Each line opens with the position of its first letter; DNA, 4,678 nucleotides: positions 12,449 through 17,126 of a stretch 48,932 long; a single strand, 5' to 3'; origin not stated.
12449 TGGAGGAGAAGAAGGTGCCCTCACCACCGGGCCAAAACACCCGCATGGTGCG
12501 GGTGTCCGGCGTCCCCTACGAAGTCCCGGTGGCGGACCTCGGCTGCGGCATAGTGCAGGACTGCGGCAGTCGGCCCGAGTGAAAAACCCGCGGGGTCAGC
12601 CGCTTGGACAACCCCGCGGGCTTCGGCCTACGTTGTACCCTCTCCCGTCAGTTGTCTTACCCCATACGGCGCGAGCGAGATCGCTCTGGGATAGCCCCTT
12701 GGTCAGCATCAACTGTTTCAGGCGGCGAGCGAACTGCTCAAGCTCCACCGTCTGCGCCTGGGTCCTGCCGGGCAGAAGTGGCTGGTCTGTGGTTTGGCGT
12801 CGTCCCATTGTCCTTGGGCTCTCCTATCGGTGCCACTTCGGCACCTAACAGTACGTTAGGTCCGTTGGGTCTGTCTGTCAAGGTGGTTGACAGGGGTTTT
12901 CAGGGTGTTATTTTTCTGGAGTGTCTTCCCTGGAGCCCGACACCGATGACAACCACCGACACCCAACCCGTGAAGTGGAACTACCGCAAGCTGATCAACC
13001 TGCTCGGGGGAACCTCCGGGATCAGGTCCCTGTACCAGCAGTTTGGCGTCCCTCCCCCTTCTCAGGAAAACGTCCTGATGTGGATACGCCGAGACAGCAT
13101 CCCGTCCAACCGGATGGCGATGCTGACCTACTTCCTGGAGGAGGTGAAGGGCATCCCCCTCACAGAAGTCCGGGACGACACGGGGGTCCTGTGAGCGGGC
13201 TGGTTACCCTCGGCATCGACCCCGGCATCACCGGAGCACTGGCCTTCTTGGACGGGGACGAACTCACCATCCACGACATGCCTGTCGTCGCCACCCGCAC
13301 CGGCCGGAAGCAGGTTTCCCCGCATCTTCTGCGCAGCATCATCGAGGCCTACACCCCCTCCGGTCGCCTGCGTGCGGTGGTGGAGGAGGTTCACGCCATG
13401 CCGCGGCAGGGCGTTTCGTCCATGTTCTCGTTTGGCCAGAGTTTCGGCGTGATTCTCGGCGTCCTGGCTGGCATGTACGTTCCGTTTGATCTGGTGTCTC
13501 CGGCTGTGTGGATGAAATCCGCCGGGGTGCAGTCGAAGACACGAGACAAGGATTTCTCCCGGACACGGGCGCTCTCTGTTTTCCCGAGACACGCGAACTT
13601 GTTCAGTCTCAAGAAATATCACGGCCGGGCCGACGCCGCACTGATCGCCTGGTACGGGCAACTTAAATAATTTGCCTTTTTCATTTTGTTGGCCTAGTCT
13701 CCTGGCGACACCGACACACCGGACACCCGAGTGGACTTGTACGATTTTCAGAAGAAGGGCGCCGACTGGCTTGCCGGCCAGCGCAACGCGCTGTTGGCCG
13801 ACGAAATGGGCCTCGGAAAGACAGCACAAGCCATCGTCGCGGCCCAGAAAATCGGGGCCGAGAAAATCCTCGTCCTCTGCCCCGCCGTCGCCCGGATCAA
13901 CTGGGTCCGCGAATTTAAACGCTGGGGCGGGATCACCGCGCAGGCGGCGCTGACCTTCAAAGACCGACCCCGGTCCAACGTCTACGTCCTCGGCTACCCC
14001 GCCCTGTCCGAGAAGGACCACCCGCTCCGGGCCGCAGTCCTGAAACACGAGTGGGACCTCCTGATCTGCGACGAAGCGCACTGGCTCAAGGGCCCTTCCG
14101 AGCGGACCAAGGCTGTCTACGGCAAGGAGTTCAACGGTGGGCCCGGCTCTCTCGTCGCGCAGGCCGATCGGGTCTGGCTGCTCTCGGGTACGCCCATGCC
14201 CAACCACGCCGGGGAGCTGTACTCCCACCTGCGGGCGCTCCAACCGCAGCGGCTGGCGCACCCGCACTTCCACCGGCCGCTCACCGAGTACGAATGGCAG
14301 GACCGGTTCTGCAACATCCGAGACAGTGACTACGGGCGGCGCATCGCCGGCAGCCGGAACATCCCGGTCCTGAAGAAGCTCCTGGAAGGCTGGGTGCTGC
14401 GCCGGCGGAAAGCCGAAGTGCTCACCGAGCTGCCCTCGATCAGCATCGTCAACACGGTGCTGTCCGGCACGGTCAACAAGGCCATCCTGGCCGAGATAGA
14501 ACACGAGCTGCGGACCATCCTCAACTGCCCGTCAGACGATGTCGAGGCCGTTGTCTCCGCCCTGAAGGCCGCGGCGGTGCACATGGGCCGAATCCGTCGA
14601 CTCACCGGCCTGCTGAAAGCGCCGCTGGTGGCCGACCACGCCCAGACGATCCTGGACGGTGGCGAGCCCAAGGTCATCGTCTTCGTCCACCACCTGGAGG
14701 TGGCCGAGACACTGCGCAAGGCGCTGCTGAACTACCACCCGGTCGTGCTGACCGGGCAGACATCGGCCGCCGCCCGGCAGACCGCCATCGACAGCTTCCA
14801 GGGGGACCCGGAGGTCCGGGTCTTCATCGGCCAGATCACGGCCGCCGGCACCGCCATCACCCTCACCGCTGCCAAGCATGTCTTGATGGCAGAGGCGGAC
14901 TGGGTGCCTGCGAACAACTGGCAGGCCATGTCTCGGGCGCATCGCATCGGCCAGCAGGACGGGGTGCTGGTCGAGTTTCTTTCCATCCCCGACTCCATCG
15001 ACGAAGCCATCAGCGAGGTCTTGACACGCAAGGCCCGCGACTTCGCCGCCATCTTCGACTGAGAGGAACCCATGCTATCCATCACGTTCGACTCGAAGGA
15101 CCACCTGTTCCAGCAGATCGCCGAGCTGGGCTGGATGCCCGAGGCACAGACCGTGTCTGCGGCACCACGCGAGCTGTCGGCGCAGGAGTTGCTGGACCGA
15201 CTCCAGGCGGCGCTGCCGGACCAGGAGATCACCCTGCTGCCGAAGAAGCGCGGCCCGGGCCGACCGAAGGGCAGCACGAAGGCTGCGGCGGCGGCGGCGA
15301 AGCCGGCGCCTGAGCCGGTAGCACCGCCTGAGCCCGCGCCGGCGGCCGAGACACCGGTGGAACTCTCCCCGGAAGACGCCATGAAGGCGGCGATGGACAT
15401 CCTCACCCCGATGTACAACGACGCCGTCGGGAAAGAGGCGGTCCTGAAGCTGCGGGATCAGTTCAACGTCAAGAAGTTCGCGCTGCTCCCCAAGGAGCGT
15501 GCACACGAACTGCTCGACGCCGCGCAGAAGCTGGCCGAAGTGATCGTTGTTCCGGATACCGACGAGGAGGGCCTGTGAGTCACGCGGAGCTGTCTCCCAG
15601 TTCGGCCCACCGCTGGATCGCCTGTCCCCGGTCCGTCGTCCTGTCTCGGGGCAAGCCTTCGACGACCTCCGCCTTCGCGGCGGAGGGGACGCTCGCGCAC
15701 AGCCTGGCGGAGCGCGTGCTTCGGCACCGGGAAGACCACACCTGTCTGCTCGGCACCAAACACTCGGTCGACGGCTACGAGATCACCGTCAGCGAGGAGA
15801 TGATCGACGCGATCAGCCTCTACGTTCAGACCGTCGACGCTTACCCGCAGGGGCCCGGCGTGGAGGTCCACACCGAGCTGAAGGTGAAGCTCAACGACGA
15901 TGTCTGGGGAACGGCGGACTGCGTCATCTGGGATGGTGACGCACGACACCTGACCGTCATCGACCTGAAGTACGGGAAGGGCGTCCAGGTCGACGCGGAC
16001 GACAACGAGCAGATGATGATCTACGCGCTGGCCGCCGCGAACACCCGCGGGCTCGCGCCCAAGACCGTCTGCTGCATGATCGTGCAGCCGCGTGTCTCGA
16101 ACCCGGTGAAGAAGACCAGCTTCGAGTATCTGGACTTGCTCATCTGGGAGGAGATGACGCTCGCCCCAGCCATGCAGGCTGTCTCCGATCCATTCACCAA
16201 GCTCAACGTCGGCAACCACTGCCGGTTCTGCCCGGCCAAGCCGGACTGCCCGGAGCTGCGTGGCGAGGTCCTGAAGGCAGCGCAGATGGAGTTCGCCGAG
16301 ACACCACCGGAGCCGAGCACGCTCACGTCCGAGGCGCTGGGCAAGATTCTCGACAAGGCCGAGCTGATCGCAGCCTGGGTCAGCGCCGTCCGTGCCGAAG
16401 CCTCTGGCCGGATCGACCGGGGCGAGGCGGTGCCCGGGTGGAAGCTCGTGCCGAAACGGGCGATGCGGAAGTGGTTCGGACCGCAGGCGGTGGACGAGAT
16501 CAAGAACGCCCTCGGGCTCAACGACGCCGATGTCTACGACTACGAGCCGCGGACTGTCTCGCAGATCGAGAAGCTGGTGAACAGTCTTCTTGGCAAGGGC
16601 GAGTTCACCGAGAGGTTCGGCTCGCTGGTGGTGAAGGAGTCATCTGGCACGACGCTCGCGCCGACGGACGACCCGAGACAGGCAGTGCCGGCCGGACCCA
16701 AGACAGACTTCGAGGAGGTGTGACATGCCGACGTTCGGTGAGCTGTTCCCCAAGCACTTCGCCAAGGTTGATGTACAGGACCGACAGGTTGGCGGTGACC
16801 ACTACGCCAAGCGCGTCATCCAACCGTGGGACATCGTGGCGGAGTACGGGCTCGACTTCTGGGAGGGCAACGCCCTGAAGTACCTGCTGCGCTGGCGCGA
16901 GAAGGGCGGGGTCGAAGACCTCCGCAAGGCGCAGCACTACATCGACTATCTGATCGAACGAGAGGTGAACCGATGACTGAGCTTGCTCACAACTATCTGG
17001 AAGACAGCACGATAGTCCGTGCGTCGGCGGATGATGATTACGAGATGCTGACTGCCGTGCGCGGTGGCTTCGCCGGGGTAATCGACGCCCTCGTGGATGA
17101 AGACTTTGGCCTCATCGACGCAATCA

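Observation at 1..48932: Hexamer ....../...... is roughly 7-fold over-represented genome-wide, against codon preference and in a patchy pattern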

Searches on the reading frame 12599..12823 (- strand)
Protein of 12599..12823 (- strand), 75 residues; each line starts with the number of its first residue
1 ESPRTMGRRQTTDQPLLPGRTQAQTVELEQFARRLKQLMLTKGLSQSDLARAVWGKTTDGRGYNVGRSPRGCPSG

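Call 72: search_protein_families(library=pfam, proteins=[window:12599-12823:-], max_evalue=0.01)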
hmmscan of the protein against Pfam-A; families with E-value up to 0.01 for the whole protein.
window:12599-12823:- (75 aa): 1 family
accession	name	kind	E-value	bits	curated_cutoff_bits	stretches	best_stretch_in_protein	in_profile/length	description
PF13560.12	HTH_31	-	0.0045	17.7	27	1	30-53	1-24/64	Helix-turn-helix domain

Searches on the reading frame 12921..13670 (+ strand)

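Call 9: search_protein_families(library=phrogs, proteins=[window:12921-13670:+], max_evalue=0.001)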
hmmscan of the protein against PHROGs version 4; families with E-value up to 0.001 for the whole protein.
window:12921-13670:+ (249 aa): 1 family
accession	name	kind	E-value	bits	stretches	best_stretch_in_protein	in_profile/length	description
phrog_1770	-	DNA, RNA and nucleotide metabolism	5.2e-30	105.5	1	96-249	6-150/158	Holliday junction resolvase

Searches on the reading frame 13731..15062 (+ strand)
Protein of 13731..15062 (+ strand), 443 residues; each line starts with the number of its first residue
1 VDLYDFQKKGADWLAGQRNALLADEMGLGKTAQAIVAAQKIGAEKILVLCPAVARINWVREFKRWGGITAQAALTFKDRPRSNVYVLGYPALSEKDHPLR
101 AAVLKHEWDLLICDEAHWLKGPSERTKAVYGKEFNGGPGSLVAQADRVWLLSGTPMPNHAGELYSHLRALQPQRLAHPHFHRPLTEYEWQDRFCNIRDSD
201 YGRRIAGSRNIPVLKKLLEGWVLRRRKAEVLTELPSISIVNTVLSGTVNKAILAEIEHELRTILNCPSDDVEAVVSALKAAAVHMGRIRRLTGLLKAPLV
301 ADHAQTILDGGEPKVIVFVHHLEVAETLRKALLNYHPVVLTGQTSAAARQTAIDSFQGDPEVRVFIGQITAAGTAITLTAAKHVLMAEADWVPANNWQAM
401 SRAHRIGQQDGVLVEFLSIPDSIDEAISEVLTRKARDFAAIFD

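Call 9: search_protein_families(library=phrogs, proteins=[window:13731-15062:+], max_evalue=0.001)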
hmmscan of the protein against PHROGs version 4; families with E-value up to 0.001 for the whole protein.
window:13731-15062:+ (443 aa): 5 families
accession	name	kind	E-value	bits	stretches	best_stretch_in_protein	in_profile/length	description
phrog_62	-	DNA, RNA and nucleotide metabolism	2.2e-89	301.6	1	1-443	695-1134/1881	DNA helicase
phrog_29996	-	unknown function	7.5e-21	74.8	2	315-434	1034-1156/1189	-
phrog_16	-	DNA, RNA and nucleotide metabolism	2.4e-13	50.2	1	1-409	271-589/986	DNA helicase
phrog_23807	-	unknown function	4.5e-06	25.7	1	19-72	148-205/1053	-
phrog_26785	-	unknown function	6.2e-06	25.4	1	18-171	269-423/1087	-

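Call 26: search_protein_families(library=pfam, proteins=[window:13731-15062:+], max_evalue=0.01)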
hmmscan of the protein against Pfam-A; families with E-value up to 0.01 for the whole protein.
window:13731-15062:+ (443 aa): 3 families
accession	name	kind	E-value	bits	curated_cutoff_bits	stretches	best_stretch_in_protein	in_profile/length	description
PF00176.29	SNF2-rel_dom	-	4.3e-23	82.3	24.9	1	6-236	1-231/290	SNF2-related domain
PF00271.37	Helicase_C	-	4.9e-14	52.9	23.5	1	311-407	14-110/110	Helicase conserved C-terminal domain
PF04851.21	ResIII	-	2.6e-07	31.1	22.5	1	15-121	21-139/164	Type III restriction enzyme, res subunit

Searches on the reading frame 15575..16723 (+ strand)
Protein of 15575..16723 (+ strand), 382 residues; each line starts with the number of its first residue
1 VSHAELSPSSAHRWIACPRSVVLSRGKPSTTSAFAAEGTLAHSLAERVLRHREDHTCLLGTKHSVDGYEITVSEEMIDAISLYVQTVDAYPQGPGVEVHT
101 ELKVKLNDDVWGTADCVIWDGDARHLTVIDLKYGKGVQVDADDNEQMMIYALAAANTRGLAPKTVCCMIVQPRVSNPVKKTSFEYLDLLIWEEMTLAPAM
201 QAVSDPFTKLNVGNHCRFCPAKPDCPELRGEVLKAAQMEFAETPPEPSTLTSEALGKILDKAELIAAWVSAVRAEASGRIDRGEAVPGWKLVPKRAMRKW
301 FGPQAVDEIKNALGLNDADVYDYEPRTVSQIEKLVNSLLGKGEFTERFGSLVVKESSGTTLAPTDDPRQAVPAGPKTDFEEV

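Call 9: search_protein_families(library=phrogs, proteins=[window:15575-16723:+], max_evalue=0.001)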
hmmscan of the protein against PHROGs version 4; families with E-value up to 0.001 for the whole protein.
window:15575-16723:+ (382 aa): 4 families
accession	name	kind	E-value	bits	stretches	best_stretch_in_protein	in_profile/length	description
phrog_69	-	DNA, RNA and nucleotide metabolism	2.5e-95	321.3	1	1-381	85-475/501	exonuclease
phrog_3953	-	DNA, RNA and nucleotide metabolism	5.8e-24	85.8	1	2-176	12-154/186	exonuclease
phrog_1870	-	DNA, RNA and nucleotide metabolism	0.00026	21.3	1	93-230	151-290/313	exonuclease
phrog_298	-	DNA, RNA and nucleotide metabolism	0.00027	21.4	1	32-180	103-237/293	exonuclease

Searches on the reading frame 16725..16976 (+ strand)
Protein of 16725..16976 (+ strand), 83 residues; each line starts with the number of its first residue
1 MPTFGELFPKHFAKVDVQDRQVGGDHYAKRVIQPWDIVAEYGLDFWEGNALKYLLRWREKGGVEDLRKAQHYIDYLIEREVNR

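Call 72: search_protein_families(library=pfam, proteins=[window:16725-16976:+], max_evalue=0.01)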
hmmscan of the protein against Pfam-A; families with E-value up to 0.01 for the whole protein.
window:16725-16976:+ (83 aa): 1 family
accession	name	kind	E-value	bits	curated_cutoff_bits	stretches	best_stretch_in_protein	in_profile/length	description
PF11753.13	DUF3310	-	1.1e-09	38.6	24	1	25-74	5-60/60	Protein of unknwon function (DUF3310)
